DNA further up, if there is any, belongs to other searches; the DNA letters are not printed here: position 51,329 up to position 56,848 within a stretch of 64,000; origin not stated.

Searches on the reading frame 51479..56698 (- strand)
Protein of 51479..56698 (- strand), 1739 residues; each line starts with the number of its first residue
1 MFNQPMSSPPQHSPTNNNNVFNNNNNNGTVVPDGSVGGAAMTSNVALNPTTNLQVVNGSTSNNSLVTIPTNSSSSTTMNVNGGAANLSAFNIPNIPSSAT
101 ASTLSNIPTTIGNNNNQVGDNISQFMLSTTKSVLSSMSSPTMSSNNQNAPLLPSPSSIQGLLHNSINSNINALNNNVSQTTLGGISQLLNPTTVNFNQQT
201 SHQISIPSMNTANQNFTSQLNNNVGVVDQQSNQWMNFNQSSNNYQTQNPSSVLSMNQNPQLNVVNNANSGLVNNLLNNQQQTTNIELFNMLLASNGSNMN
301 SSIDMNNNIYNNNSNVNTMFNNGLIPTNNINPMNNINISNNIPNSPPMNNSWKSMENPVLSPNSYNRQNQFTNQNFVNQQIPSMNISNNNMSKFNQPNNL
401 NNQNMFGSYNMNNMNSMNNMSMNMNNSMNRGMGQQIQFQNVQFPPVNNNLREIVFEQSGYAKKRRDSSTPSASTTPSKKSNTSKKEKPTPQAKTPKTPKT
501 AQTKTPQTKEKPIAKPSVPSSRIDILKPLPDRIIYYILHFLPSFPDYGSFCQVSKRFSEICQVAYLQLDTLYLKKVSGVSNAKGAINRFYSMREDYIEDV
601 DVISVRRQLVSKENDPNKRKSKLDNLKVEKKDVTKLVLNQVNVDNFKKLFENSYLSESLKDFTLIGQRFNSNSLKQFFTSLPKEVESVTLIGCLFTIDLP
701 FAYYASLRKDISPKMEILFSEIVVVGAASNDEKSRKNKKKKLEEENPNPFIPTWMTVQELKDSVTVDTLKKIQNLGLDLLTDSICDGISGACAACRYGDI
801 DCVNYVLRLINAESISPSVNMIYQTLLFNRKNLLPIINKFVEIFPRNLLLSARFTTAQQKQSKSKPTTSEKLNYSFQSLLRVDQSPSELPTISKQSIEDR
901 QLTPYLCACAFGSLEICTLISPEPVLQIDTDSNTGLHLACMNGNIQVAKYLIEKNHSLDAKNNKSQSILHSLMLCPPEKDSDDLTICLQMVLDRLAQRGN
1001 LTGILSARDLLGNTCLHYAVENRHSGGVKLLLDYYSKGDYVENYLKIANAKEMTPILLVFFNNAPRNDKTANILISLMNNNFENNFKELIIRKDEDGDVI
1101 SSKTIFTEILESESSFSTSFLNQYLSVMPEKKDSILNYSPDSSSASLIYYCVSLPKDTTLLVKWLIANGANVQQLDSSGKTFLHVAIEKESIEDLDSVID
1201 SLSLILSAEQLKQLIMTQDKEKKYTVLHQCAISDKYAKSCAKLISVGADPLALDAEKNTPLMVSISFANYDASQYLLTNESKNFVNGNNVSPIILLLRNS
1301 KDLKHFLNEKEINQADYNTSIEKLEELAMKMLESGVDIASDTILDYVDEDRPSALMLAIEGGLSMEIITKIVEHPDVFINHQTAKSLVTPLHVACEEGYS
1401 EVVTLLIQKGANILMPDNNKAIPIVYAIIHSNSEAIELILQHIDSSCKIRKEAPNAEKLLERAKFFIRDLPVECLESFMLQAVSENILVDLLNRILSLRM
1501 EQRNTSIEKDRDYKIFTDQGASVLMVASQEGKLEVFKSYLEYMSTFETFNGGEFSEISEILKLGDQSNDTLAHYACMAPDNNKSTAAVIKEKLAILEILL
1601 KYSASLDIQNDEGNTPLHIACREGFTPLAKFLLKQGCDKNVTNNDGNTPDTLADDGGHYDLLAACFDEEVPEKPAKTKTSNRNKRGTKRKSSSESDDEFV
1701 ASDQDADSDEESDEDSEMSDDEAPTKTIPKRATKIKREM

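Call 7: search_protein_families(library=pfam, proteins=[window:51479-56698:-], max_evalue=0.001)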
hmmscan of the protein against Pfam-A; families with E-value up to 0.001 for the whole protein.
window:51479-56698:- (1739 aa): 7 families
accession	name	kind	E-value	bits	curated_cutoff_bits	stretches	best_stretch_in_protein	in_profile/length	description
PF12796.13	Ank_2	-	3.6e-51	172.1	27.3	4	1587-1660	4-74/90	Ankyrin repeats (3 copies)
PF00023.36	Ank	-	8.6e-39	129.8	21.1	3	1613-1644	2-33/33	Ankyrin repeat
PF13637.12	Ank_4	-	1.7e-33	114.3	22.7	3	1586-1633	3-50/50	Ankyrin repeats (many copies)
PF13857.12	Ank_5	-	7.5e-32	109.5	27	1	1603-1649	6-52/56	Ankyrin repeats (many copies)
PF13606.12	Ank_3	-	5.8e-31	103.1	22.3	1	1612-1640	1-29/30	Ankyrin repeat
PF24521.3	Ank_KRIT1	-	0.00013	22.2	80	0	1385-1445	48-112/149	KRIT1 ankyrin-repeats domain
PF12937.12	F-box-like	-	0.00062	19.9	24.3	0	529-562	4-36/47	F-box-like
